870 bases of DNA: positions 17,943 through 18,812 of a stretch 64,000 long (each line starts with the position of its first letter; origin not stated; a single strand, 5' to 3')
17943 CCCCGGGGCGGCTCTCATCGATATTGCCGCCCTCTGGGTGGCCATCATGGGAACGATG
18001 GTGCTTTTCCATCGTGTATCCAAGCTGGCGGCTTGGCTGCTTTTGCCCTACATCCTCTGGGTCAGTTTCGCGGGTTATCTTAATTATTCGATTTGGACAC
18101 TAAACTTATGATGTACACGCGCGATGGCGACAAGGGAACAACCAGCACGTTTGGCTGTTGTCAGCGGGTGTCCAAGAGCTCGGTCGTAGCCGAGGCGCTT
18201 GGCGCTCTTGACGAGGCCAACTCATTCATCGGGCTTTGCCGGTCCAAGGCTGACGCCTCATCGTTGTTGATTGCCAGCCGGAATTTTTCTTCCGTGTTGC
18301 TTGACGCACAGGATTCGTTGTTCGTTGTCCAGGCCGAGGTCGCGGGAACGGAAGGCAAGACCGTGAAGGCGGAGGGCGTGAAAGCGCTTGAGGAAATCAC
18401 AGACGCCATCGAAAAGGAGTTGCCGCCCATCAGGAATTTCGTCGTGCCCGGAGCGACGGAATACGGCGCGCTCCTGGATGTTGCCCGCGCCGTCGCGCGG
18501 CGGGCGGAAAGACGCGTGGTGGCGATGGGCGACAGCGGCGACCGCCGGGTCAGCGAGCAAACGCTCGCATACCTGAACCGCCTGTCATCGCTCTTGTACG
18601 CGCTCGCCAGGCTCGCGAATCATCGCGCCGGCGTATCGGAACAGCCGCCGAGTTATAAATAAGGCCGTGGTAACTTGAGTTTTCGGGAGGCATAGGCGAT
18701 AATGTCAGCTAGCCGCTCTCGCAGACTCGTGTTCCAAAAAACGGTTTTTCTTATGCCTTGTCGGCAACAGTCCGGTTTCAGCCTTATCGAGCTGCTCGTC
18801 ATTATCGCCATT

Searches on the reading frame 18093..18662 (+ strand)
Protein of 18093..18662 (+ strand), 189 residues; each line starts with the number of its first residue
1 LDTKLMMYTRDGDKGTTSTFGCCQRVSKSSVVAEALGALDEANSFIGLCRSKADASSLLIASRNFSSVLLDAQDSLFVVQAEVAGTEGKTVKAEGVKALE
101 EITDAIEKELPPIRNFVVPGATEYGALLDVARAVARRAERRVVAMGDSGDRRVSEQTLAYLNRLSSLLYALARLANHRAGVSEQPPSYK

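Call 32: search_protein_families(library=pfam, proteins=[window:18093-18662:+], max_evalue=0.001)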
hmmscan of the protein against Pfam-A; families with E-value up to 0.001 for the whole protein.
window:18093-18662:+ (189 aa): 1 family
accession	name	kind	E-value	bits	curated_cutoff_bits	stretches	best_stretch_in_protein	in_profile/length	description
PF01923.23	Cob_adeno_trans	-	1.1e-47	162.7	24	1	7-174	1-170/171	Cobalamin adenosyltransferase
